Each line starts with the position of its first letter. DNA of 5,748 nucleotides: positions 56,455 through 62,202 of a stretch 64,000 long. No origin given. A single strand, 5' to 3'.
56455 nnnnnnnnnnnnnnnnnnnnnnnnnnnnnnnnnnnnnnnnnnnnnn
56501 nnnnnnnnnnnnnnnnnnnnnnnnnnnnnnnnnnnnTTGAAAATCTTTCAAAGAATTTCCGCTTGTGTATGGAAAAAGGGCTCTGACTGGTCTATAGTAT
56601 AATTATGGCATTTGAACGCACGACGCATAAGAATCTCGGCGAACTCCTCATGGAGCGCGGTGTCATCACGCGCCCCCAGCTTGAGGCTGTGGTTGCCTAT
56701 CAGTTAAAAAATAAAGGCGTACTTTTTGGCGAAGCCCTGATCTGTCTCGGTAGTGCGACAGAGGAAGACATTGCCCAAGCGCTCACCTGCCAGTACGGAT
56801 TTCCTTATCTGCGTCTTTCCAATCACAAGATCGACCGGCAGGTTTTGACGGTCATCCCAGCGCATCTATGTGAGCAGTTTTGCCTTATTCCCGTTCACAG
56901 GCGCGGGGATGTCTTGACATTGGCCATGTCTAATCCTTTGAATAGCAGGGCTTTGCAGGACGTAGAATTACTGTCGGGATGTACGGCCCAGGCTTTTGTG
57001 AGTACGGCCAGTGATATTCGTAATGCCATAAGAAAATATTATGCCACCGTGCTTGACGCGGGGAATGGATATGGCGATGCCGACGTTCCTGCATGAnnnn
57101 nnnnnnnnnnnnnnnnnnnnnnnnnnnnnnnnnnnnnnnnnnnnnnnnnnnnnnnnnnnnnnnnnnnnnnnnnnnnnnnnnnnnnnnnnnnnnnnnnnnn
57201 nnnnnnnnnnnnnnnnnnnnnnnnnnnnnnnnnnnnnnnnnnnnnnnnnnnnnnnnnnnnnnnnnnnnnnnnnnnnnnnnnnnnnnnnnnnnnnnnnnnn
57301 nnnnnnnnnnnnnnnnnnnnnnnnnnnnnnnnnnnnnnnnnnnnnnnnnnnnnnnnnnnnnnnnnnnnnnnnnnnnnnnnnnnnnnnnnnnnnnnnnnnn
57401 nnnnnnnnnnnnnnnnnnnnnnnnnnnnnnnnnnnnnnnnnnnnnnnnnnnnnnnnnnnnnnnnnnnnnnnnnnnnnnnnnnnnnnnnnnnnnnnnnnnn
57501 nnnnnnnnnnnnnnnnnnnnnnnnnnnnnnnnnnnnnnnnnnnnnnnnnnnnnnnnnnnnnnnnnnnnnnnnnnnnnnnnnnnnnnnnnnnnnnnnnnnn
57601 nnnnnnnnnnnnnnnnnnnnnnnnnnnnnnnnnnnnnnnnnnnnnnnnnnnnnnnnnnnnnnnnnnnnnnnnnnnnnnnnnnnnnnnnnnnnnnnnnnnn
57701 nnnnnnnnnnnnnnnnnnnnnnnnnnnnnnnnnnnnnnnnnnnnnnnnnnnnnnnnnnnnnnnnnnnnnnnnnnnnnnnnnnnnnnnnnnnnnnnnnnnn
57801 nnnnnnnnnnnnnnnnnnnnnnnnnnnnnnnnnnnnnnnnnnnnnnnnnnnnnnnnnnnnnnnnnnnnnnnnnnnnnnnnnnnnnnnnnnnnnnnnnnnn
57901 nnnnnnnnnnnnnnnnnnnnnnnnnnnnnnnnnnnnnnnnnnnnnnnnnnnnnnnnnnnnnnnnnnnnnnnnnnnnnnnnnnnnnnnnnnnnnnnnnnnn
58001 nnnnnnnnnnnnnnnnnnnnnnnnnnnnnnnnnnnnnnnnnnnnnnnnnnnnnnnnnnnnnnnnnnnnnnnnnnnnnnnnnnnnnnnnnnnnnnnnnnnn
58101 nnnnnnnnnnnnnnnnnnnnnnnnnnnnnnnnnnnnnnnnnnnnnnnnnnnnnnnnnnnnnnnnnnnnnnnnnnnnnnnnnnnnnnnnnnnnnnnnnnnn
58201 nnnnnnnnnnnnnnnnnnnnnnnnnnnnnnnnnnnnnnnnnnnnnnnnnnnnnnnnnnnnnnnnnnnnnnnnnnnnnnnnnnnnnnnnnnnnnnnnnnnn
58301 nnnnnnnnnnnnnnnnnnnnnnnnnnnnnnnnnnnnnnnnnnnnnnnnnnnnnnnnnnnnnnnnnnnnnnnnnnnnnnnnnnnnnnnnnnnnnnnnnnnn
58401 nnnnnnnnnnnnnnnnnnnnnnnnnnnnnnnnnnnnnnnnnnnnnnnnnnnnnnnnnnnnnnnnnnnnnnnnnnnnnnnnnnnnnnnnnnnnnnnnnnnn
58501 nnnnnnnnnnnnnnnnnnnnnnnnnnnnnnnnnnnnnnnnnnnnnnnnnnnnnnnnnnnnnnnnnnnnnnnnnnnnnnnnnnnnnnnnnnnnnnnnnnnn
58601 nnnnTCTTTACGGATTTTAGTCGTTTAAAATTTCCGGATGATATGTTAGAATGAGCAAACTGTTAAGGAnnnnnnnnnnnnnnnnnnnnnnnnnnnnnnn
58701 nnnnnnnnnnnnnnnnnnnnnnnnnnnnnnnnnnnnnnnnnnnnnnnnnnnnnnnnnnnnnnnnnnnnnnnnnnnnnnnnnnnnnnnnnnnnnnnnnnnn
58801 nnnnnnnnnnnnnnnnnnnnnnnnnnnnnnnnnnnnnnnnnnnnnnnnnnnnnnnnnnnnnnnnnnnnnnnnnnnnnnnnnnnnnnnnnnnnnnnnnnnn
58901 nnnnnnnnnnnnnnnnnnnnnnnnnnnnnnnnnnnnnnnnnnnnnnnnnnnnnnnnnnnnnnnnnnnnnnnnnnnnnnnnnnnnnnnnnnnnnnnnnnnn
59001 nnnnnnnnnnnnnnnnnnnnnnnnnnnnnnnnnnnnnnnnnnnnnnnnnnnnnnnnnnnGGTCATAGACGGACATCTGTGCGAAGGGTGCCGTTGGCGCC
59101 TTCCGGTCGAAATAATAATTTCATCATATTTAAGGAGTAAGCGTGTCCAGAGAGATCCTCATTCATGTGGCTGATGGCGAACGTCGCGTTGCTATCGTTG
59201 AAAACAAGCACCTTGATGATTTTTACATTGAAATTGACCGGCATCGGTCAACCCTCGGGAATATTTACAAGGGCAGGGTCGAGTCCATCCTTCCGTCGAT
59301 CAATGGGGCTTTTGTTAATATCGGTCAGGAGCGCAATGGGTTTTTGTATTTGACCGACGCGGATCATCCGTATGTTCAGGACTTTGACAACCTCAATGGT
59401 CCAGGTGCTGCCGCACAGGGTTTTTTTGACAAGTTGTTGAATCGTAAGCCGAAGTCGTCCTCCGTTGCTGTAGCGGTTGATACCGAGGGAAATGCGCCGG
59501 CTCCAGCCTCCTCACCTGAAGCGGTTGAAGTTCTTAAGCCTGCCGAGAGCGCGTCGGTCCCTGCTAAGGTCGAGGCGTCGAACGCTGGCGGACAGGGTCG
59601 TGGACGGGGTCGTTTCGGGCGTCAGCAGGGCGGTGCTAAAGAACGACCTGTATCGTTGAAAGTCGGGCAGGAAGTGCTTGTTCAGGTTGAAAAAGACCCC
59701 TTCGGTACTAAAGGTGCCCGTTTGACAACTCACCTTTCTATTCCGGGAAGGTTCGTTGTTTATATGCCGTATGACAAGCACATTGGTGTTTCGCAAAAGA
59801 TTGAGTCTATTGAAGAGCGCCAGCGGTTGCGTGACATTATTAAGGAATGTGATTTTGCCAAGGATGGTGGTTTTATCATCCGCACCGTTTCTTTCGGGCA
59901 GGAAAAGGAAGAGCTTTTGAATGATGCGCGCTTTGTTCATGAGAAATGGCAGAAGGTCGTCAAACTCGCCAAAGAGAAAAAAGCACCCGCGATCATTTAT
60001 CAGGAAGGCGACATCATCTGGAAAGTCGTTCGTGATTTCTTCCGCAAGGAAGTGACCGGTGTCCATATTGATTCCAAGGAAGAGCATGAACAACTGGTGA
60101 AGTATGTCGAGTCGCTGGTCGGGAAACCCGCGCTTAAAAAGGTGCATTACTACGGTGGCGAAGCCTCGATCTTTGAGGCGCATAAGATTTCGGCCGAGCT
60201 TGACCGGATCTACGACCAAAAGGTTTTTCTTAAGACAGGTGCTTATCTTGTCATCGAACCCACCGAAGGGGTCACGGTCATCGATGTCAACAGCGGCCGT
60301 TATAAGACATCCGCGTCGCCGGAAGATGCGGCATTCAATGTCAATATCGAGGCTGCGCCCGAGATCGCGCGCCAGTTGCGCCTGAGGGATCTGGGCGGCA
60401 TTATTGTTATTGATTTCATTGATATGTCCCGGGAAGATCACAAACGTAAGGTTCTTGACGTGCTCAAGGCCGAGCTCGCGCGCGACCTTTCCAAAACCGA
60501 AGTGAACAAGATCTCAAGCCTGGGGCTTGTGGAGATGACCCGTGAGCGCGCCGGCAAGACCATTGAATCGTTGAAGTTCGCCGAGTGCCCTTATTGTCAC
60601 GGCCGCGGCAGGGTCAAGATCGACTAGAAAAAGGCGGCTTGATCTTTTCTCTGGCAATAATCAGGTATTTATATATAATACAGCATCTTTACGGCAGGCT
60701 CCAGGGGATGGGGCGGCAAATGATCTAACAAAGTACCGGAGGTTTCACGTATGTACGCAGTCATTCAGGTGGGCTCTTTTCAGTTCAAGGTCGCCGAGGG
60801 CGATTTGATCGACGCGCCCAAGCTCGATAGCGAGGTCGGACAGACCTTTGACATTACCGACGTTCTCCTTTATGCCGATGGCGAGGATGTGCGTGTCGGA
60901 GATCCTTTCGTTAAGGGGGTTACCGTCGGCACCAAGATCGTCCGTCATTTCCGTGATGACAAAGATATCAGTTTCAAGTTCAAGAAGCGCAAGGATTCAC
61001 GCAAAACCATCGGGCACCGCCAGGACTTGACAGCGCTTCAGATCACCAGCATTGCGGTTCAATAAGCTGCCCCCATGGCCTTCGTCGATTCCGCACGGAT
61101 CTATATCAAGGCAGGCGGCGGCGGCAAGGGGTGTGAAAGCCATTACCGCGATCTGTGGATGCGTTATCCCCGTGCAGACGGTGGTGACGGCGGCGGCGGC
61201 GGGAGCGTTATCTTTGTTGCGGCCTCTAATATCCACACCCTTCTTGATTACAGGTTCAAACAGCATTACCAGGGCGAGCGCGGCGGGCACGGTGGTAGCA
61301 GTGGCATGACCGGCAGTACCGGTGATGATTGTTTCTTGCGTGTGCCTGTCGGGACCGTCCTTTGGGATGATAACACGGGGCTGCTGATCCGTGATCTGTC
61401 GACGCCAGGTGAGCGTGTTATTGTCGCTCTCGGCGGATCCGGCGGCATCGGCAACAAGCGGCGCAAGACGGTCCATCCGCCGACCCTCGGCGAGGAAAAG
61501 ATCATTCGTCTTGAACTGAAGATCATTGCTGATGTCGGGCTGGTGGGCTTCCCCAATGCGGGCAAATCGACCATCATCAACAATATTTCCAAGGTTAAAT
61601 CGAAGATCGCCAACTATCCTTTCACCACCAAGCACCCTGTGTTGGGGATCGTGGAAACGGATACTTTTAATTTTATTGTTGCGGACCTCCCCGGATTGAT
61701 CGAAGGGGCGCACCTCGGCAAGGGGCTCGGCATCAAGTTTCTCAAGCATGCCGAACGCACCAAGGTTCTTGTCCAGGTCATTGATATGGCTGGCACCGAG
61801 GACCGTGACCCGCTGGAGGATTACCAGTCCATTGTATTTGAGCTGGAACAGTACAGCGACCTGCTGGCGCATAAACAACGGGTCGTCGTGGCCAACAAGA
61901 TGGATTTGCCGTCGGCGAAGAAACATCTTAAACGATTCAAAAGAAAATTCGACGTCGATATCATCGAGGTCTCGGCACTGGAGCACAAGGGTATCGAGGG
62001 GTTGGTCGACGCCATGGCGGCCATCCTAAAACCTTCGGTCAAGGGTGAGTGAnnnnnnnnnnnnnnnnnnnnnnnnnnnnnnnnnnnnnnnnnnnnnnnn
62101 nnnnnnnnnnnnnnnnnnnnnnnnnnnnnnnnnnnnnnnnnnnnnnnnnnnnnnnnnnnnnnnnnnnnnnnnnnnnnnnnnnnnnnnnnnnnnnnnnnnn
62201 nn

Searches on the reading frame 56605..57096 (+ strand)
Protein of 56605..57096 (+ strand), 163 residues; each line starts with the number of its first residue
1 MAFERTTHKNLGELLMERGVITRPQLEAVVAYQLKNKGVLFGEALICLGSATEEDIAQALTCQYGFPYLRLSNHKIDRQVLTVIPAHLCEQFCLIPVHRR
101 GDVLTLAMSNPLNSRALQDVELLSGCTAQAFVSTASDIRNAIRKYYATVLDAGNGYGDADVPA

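Call 81: search_protein_families(library=pfam, proteins=[window:56605-57096:+], max_evalue=0.00001)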
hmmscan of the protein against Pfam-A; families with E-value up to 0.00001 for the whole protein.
window:56605-57096:+ (163 aa): 1 family
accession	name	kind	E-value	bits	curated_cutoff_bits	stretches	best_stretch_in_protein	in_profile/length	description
PF05157.20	MshEN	-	4.2e-20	72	23.1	1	64-148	1-86/90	MshEN domain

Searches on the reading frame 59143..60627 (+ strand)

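Call 81: search_protein_families(library=pfam, proteins=[window:59143-60627:+], max_evalue=0.00001)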
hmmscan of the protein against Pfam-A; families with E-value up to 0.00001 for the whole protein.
window:59143-60627:+ (494 aa): 1 family
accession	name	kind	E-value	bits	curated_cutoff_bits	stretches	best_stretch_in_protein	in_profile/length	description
PF10150.14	RNase_E_G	-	3.7e-94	315.6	25.5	1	199-469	1-269/270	Ribonuclease E/G family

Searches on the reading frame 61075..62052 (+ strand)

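Call 81: search_protein_families(library=pfam, proteins=[window:61075-62052:+], max_evalue=0.00001)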
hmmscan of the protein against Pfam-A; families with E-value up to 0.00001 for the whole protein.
window:61075-62052:+ (325 aa): 3 families
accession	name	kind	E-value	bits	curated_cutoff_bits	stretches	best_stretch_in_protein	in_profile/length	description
PF01018.28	GTP1_OBG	-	1.3e-39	135.8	27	1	4-149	1-154/155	GTP1/OBG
PF01926.29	MMR_HSR1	-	9.9e-26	90.5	21.9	1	153-275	1-113/113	50S ribosome-binding GTPase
PF02421.24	FeoB_N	-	1.2e-14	54.6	27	1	154-313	3-155/156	Ferrous iron transport protein B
